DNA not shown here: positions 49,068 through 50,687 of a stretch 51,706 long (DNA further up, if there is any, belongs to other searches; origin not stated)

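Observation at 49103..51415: NOX-like membrane flavocytochrome, a 31-aa TM peptide and an exported Sec-Tpx in one apparent operon: possible trans-membrane electron supply to a periplasmic selenoperoxidase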

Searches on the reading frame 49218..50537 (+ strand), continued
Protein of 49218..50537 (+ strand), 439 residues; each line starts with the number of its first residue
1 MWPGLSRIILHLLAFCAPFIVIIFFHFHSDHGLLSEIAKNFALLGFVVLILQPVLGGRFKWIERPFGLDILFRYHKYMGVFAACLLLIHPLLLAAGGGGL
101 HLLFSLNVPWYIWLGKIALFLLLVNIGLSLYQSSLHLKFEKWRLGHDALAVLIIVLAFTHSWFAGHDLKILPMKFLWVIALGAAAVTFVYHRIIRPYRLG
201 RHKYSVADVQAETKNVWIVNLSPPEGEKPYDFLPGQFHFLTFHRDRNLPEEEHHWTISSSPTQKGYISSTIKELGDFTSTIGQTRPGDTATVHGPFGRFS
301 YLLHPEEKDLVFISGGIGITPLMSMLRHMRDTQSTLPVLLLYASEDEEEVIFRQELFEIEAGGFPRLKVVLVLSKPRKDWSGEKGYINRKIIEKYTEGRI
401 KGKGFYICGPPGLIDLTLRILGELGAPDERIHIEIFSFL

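Call 43: search_protein_families(library=pfam, proteins=[L040:5866-7089:+, L064:7226-8458:+, L073:7110-8159:+, L006:7338-7703:+, L011:3842-4381:+, L043:6617-7201:+, L024:2949-3269:+, L007:7319-7561:+, L050:4517-4840:+, L001:2743-2907:+], max_evalue=0.01)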
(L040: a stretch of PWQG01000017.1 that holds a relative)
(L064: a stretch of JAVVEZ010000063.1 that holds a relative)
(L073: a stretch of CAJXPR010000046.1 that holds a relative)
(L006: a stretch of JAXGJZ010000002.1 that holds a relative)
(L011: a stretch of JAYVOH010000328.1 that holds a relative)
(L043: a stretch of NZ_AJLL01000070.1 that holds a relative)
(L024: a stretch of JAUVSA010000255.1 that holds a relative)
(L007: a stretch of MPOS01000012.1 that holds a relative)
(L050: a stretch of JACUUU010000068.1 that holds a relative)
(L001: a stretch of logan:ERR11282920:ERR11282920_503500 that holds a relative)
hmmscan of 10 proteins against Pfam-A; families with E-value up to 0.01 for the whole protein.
L040:5866-7089:+ (408 aa): 5 families
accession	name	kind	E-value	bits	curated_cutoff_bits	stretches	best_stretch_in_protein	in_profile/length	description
PF02335.20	Cytochrom_C552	-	1.1e-119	400.7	24.1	1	40-405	1-383/438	Cytochrome c552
PF14522.11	Cytochrome_C7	-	1.4e-09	38.1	24.8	1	259-309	5-53/67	Cytochrome c7 and related cytochrome c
PF22113.1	Mtrc-MtrF_II-IV_dom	-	5.9e-06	26.4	30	1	101-201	69-164/176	Outer membrane cytochrome MtrC/MtrF-like, domains II/IV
PF14537.11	Cytochrom_c3_2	-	0.00011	23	25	0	261-317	1-45/79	Cytochrome c3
PF09699.15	Paired_CXXCH_1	-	0.001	19.2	20.6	0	109-122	25-38/41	Doubled CXXCH motif (Paired_CXXCH_1)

L064:7226-8458:+ (411 aa): 5 families
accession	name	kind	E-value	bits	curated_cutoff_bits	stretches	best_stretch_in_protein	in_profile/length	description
PF02335.20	Cytochrom_C552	-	3.6e-118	395.7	24.1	1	41-410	1-379/438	Cytochrome c552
PF14522.11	Cytochrome_C7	-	2.3e-09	37.4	24.8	1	269-318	7-54/67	Cytochrome c7 and related cytochrome c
PF22113.1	Mtrc-MtrF_II-IV_dom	-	4.8e-07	29.9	30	1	107-210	67-165/176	Outer membrane cytochrome MtrC/MtrF-like, domains II/IV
PF13435.11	Cytochrome_C554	-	0.00076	20.8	20.8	0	270-312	44-83/84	Cytochrome c554 and c-prime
PF14537.11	Cytochrom_c3_2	-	0.0025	18.7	25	0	269-314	1-35/79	Cytochrome c3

L073:7110-8159:+ (350 aa): 5 families
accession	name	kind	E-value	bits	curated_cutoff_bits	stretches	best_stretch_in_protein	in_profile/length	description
PF02335.20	Cytochrom_C552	-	4e-91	306.6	24.1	1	44-330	1-303/438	Cytochrome c552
PF14522.11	Cytochrome_C7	-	3.3e-08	33.7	24.8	1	267-315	8-54/67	Cytochrome c7 and related cytochrome c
PF22113.1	Mtrc-MtrF_II-IV_dom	-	3.7e-07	30.3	30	1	106-206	68-164/176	Outer membrane cytochrome MtrC/MtrF-like, domains II/IV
PF14537.11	Cytochrom_c3_2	-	0.0043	17.9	25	0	267-322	2-45/79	Cytochrome c3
PF09699.15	Paired_CXXCH_1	-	0.0091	16.1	20.6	0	267-312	1-39/41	Doubled CXXCH motif (Paired_CXXCH_1)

L006:7338-7703:+ (122 aa): 2 families
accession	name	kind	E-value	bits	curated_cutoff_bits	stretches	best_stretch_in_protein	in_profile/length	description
PF00034.26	Cytochrom_C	-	5.6e-09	37.6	21.3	1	39-121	1-88/90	Cytochrome c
PF13442.11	Cytochrome_CBB3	-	4.4e-06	27.4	27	1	40-119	4-68/68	Cytochrome C oxidase, cbb3-type, subunit III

L011:3842-4381:+ (180 aa): 0 families

L043:6617-7201:+ (195 aa): 1 family
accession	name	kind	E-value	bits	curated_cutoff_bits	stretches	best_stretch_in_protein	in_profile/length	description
PF09601.15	DUF2459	-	7.5e-05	23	27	1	59-181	40-164/171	Protein of unknown function (DUF2459)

L024:2949-3269:+ (107 aa): 0 families

L007:7319-7561:+ (81 aa): 0 families

L050:4517-4840:+ (108 aa): 0 families

L001:2743-2907:+ (55 aa): 1 family
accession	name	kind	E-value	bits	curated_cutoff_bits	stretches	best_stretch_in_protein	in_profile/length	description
PF01880.24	Desulfoferrodox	-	1.9e-16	60.9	22.2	1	11-55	2-45/98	Desulfoferrodoxin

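Call 47: find_encoding_contigs(protein=window:49218-50537:+, flank=6000, max_places=4)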
Protein window:49218-50537:+ (439 aa): 3 contigs read that carry it; 3 places shown.
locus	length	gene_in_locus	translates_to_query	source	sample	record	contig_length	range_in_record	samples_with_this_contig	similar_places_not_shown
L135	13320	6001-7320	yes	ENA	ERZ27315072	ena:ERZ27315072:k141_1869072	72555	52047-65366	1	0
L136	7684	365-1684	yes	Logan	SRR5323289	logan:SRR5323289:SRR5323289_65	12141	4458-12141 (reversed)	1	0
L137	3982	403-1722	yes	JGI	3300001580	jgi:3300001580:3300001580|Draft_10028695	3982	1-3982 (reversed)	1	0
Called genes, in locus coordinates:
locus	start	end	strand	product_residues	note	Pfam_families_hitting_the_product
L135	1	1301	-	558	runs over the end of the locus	PF01558:POR, PF02776:TPP_enzyme_N (weak), PF01855:POR_N, PF17147:PFOR_II (weak)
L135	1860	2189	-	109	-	-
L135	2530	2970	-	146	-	-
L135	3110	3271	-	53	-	PF16694:Cytochrome_P460 (weak)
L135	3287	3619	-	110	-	-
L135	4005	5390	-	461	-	PF00753:Lactamase_B, PF00581:Rhodanese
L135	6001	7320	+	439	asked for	PF01794:Ferric_reduct, PF00970:FAD_binding_6 (weak), PF00175:NAD_binding_1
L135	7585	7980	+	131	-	PF01880:Desulfoferrodox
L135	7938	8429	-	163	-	-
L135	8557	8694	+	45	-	-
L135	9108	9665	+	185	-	PF00080:Sod_Cu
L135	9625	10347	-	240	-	PF00156:Pribosyltran (faint)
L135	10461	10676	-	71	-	-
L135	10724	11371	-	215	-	PF01464:SLT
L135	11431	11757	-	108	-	PF02922:CBM_48, PF16561:AMPK1_CBM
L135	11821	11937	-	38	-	-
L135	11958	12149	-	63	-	-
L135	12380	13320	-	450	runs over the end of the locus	PF00072:Response_reg, PF00158:Sigma54_activat, PF01078:Mg_chelatase (faint), PF14532:Sigma54_activ_2, PF07728:AAA_5 (weak), PF25601:AAA_lid_14, PF02954:HTH_8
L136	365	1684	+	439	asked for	PF01794:Ferric_reduct, PF00970:FAD_binding_6 (weak), PF00175:NAD_binding_1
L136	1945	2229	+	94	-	-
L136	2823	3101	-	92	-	PF00156:Pribosyltran (weak)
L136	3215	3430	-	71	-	-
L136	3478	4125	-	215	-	PF01464:SLT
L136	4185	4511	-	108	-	PF02922:CBM_48, PF16561:AMPK1_CBM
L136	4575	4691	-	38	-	-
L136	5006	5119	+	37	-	-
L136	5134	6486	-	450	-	PF00072:Response_reg, PF00158:Sigma54_activat, PF01078:Mg_chelatase (faint), PF14532:Sigma54_activ_2, PF07728:AAA_5 (weak), PF25601:AAA_lid_14, PF02954:HTH_8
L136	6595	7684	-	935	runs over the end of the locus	PF00989:PAS, PF00989:PAS, PF08448:PAS_4, PF08448:PAS_4, PF00989:PAS, PF08448:PAS_4, PF13426:PAS_9, PF08447:PAS_3, +9 more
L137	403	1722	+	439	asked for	PF01794:Ferric_reduct, PF00970:FAD_binding_6 (weak), PF00175:NAD_binding_1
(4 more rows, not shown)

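Call 68: predict_structure(alignment_id=A1)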
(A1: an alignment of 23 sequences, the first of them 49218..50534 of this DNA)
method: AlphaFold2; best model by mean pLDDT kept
length: 439 residues; sequences in the alignment: 23
mean_pLDDT: 77.6   pTM: 0.76
mean pLDDT of the five models: 77.6, 74.7, 73.7, 71.3, 70.6
residues with pLDDT >= 90: 131; 70-90: 176; 50-70: 106; < 50: 26
segments of 3 or more residues with pLDDT < 50: 55-74, 437-439
pLDDT, mean of each block of 10 residues (from residue 1): 60 71 61 64 66 47 37 51 69 63 74 83 81 73 75 80 62 75 75 73 90 89 86 80 68 59 82 74 89 77 92 92 93 96 94 94 97 94 94 93 92 92 93 66
secondary structure, 60 per line:
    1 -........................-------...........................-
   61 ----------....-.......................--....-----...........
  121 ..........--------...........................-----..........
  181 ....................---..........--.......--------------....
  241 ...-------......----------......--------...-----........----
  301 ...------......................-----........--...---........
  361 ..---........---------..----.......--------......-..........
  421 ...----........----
elements in order: H2-25 H33-59 H71-74 H76-98 H101-104 H110-130 H139-165 H171-200 E204-213 E216-222 E237-243 E251-256 E267-272 E289-296 E310-315 H316-331 E337-344 H353-362 E366-373 H389-395 E404-409 H411-423 E431-435

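Call 72: fold_search(model_id=the predicted structure, library=pdb)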
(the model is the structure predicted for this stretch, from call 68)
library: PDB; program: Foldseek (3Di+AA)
matches with E <= 10: 1175; with E <= 0.001: 304
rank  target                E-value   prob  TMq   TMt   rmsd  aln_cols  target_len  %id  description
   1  8qt6                  6.8e-23  1.00  0.76  0.83   4.0       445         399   19  Cryo-EM structure of Streptococcus pneumoniae NADPH oxidase (released 2024-07-24)
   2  8qta                  3.5e-22  1.00  0.73  0.79   4.3       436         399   19  Cryo-EM structure of Streptococcus pneumoniae NADPH oxidase F397A mutant in complex with NADPH (released 2024-07-24)
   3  1gvh                  5.0e-21  1.00  0.53  0.58  11.6       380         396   17  The X-ray structure of ferric Escherichia coli flavohemoglobin reveals an unespected geometry of the distal heme pocket (released 2002-08-06)
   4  6o0a                  2.2e-18  1.00  0.51  0.57  12.5       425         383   16  Crystal structure of flavohemoglobin from Malassezia yamatoensis with bound FAD and heme determined by iron SAD phasing (released 2019-03-06)
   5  4eh1_B                2.8e-18  1.00  0.46  0.83   2.8       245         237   23  Crystal Structure of the Flavohem-like-FAD/NAD Binding Domain of Nitric Oxide Dioxygenase from Vibrio cholerae O1 biov (released 2012-04-25)
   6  7rom                  3.7e-18  1.00  0.46  0.76   3.7       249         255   23  Crystal structure of Saccharomyces cerevisiae NADH-cytochrome b5 reductase 1 (Cbr1) fragment (residues 28-284) bound to  (released 2022-08-10)
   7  2eix_A                4.8e-18  1.00  0.44  0.76   3.6       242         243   26  The Structure of Physarum polycephalum cytochrome b5 reductase (released 2007-04-17)
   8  8qq7                  5.4e-18  1.00  0.71  0.78   4.7       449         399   19  Structure of SpNOX: a Bacterial NADPH oxidase (released 2024-05-08)
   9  4g1v                  8.3e-18  1.00  0.48  0.52  10.9       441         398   17  X-ray structure of yeast flavohemoglobin (released 2012-11-14)
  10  7tnv                  2.8e-17  1.00  0.46  0.72   3.4       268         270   21  Crystal Structure Of Human NADH-Cytochrome B5 Reductase T117S Mutant (released 2023-04-12)
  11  4g1b_A                5.3e-17  1.00  0.48  0.52  12.4       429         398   16  X-ray structure of yeast flavohemoglobin in complex with econazole (released 2012-11-14)
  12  4eh1_A                5.6e-17  1.00  0.47  0.84   2.6       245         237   23  Crystal Structure of the Flavohem-like-FAD/NAD Binding Domain of Nitric Oxide Dioxygenase from Vibrio cholerae O1 biov (released 2012-04-25)
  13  7qty                  5.6e-17  1.00  0.47  0.72   3.7       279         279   22  X-ray structure of FAD domain of NqrF of Klebsiella pneumoniae (released 2022-02-09)
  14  8a1t_F                6.9e-17  1.00  0.47  0.51   3.9       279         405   20  Sodium pumping NADH-quinone oxidoreductase (released 2023-06-14)
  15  8u86_A                6.9e-17  1.00  0.56  0.55   7.7       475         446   18  Structural Basis of Human NOX5 Activation (released 2024-05-01)
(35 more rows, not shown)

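Call 79: list_cluster_members(proteins=[window:49218-50534:+, window:30658-31740:-, window:17448-18890:-, window:42845-44518:-])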
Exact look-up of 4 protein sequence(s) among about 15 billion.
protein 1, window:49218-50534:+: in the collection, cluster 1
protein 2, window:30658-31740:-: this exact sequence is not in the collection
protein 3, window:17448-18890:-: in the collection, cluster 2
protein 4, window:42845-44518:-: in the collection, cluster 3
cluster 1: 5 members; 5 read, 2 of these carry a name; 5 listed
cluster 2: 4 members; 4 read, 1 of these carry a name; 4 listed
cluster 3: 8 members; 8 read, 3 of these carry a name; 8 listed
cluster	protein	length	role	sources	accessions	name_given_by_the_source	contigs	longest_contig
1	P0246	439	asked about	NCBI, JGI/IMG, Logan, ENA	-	-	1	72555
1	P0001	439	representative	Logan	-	-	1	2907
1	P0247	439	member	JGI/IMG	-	predicted ferric reductase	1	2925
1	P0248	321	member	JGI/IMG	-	predicted ferric reductase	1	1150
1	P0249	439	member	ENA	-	-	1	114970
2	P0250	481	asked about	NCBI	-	-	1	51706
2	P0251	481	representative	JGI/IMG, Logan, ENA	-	-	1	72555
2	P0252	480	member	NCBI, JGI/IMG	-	pyruvate kinase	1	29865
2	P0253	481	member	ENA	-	-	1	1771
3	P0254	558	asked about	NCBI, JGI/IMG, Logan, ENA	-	-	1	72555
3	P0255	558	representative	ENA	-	-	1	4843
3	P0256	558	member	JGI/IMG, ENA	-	2-oxoglutarate ferredoxin oxidoreductase subunit alpha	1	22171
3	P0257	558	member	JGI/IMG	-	2-oxoglutarate/2-oxoacid ferredoxin oxidoreductase subunit alpha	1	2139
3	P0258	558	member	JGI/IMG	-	2-oxoglutarate/2-oxoacid ferredoxin oxidoreductase subunit alpha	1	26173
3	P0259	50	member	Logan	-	-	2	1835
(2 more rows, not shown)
